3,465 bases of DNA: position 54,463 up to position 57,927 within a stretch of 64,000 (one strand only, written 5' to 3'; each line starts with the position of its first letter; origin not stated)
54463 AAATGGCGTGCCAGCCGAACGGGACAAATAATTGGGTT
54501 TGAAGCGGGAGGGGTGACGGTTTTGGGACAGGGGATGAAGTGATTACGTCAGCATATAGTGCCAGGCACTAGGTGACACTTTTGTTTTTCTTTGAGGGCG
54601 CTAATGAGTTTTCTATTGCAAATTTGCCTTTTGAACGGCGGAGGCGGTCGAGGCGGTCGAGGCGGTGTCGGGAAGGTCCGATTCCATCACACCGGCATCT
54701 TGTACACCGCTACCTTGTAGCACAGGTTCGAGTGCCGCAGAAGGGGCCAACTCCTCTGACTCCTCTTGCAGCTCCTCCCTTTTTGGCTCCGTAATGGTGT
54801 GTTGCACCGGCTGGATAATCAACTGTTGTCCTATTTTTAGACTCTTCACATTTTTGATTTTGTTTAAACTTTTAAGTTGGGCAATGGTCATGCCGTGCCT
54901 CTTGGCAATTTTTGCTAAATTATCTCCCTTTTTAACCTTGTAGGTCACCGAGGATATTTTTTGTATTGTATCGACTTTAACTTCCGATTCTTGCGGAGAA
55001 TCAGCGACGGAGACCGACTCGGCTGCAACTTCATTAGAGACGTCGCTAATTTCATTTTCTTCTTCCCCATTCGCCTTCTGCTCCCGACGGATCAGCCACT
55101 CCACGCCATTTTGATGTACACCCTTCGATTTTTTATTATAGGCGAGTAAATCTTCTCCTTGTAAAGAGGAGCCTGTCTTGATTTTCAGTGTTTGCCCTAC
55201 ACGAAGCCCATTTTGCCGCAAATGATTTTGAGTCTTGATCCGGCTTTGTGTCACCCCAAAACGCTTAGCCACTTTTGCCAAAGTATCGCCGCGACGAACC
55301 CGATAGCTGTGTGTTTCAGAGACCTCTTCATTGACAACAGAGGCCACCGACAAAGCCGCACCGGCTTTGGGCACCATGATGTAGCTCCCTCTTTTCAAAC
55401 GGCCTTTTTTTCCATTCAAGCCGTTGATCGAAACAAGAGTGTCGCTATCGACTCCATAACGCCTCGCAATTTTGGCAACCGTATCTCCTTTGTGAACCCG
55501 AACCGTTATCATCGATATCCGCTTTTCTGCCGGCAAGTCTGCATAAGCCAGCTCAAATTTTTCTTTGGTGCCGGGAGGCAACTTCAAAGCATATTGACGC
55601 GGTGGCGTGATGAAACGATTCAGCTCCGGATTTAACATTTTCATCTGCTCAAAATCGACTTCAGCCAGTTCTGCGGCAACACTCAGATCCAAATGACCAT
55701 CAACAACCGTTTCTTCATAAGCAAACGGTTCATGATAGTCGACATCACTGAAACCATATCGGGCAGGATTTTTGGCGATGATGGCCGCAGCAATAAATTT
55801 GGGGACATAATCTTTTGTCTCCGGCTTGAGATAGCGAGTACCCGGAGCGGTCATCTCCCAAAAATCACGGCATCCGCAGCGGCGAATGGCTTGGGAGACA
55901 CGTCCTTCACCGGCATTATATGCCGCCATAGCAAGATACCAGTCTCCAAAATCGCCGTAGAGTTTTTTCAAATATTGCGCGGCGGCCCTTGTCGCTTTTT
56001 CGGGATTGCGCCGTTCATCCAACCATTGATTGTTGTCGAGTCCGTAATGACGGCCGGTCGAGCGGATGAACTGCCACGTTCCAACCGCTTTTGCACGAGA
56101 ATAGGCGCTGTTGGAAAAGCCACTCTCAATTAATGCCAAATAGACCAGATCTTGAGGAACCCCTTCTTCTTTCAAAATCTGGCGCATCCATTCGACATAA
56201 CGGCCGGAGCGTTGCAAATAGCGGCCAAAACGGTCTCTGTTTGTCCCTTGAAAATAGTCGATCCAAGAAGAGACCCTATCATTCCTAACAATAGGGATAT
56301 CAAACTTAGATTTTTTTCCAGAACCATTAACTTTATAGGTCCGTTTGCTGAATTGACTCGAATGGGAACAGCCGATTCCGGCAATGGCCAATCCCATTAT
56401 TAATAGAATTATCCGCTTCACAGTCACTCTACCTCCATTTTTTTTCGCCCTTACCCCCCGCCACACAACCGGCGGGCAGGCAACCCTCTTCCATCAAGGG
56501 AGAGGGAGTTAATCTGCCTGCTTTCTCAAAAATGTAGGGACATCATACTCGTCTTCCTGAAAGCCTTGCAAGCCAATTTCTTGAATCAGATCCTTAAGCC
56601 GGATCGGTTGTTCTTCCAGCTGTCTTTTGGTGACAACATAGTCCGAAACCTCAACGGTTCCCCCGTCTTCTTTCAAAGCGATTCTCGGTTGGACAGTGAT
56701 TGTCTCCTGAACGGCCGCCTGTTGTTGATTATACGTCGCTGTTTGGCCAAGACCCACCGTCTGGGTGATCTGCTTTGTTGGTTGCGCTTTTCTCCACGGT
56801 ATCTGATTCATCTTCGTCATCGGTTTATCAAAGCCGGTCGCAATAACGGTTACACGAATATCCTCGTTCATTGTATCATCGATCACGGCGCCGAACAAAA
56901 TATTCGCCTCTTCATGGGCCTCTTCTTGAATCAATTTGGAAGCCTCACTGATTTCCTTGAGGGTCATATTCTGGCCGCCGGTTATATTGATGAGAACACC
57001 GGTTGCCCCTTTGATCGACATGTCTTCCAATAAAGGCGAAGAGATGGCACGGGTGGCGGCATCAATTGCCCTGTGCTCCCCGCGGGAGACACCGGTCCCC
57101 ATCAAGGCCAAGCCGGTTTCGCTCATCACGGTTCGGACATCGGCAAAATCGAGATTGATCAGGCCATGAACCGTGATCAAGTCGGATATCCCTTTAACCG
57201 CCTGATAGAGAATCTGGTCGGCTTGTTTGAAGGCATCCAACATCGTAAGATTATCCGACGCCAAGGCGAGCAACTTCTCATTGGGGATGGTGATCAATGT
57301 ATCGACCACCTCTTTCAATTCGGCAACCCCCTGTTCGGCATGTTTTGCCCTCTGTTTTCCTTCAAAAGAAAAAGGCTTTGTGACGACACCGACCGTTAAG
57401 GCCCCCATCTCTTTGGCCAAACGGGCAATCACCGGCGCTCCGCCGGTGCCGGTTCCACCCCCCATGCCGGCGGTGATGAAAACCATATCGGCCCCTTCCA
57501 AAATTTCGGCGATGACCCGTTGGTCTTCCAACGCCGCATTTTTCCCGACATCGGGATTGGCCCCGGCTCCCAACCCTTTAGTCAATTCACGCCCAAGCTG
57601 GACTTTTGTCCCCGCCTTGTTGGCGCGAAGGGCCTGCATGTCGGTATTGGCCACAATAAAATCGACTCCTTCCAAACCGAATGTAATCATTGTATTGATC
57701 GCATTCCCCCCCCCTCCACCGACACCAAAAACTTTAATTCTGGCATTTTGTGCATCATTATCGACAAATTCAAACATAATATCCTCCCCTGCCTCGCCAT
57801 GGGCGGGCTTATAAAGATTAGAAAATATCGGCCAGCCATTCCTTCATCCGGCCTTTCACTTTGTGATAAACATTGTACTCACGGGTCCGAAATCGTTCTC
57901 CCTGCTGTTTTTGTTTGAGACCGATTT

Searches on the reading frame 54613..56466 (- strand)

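Call 61: search_protein_families(library=ncbifam, proteins=[window:54613-56466:-], max_evalue=1e-10)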
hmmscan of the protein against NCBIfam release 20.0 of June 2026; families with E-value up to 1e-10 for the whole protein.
window:54613-56466:- (617 aa): 11 families
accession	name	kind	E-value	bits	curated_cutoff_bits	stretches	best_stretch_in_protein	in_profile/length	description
NF008050.0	PRK10783.1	equivalog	1.6e-71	241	508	2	61-372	76-394/457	murein transglycosylase D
NF042931.1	SAG1386_EF1546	equivalog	1.3e-20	74.1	80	0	473-552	70-158/158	SAG1386/EF1546 family surface-associated protein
TIGR02899.1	spore_safA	subfamily_domain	1.7e-15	56.7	67.85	0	324-348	1-25/44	SafA/ExsA family spore coat assembly protein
NF050804.1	CellDivDipMCaul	equivalog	2.3e-14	53.1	900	1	323-549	137-351/634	cell division endopeptidase DipM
NF047755.1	LIC_10271_M23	exception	3e-14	53.3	180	0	505-575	23-93/207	LIC_10271 family cell wall hydrolase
NF004974.0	PRK06347.1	equivalog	3.5e-14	52.7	701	0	322-430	482-592/592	1,4-beta-N-acetylmuramoylhydrolase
NF040883.1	amid_act_ActS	equivalog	4.6e-14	52.3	375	0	499-567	26-94/242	amidase activator ActS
NF041208.1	celldiv_DipM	equivalog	5.7e-13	48.9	740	0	485-554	161-230/419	cell division endopeptidase DipM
NF047373.1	BB0259_flg_lyt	exception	1e-12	47.7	234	1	90-229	548-686/705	flagellar assembly lytic transglycosylase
NF052398.1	Agg_Promo_Fact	equivalog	5e-12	46.4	170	0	503-577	26-99/202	aggregation-promoting factor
NF010723.1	PRK14125.1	equivalog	1.9e-11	43.7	60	0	374-429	21-84/87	cell division suppressor protein YneA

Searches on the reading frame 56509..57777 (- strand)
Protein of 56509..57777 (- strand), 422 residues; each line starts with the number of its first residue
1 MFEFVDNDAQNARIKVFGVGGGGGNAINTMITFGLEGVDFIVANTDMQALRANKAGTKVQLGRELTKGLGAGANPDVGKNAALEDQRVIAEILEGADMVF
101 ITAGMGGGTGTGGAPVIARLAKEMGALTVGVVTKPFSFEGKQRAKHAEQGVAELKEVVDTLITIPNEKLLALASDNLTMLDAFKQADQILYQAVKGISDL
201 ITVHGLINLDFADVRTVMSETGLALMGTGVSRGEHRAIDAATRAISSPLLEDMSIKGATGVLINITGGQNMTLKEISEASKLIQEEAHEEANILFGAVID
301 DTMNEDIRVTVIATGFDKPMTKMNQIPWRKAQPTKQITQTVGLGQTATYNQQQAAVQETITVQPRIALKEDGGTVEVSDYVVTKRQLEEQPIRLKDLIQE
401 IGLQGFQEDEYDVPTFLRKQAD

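Call 61: search_protein_families(library=ncbifam, proteins=[window:56509-57777:-], max_evalue=1e-10)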
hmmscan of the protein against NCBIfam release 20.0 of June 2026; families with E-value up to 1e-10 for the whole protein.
window:56509-57777:- (422 aa): 1 family
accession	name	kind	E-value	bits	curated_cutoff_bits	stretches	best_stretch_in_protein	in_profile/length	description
TIGR00065.1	ftsZ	equivalog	4.6e-128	427.5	295.2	1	7-326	13-334/353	cell division protein FtsZ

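Call 62: find_homologous_proteins(query=window:56509-57777:-, max_evalue=1e-40)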
Query window:56509-57777:- (422 aa): 8000 proteins with E <= 1e-40 among 8000 candidates; the best 120 are listed.
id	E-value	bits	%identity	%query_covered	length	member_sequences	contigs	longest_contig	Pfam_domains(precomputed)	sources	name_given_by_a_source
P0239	1.3e-266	902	100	100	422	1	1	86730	PF00091.32,PF12327.14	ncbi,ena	-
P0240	3.6e-237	805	88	100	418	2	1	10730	PF00091.32,PF12327.14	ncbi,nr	ncbi:MAG: cell division protein FtsZ [Deltaproteobacteria bacterium]|nr:cell division protein FtsZ [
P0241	5.3e-230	781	86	100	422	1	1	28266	PF00091.32,PF12327.14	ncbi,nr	ncbi:MAG: cell division protein FtsZ [Deltaproteobacteria bacterium]|nr:cell division protein FtsZ [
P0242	4.7e-227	772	86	100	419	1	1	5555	PF00091.32,PF12327.14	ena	-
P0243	6.6e-226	768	85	100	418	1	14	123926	PF00091.32,PF12327.14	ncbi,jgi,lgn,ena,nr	ncbi:MAG: cell division protein FtsZ [Deltaproteobacteria bacterium RIFCSPLOWO2_12_FULL_44_12]|nr:MA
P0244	1.2e-225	767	85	100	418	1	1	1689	PF00091.32,PF12327.14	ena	-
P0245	1.6e-225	767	85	100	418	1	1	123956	PF00091.32,PF12327.14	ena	-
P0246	3.1e-225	766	85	100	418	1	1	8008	PF00091.32,PF12327.14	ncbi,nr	ncbi:MAG: cell division protein FtsZ [Deltaproteobacteria bacterium RIFCSPLOWO2_01_44_7]|nr:MAG: cel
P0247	4.4e-225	765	85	100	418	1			PF00091.32,PF12327.14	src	-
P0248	1.5e-222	757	83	100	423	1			PF00091.32,PF12327.14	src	-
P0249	3.7e-222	756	83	100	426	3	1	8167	PF00091.32,PF12327.14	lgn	-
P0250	1.4e-214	731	81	100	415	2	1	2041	PF00091.32,PF12327.14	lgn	-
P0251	2.9e-211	720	80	100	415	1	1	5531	PF00091.32,PF12327.14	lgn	-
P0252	1.1e-210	718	81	100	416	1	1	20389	PF00091.32,PF12327.14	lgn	-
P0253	2.0e-210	717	81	100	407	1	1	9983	PF00091.32,PF12327.14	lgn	-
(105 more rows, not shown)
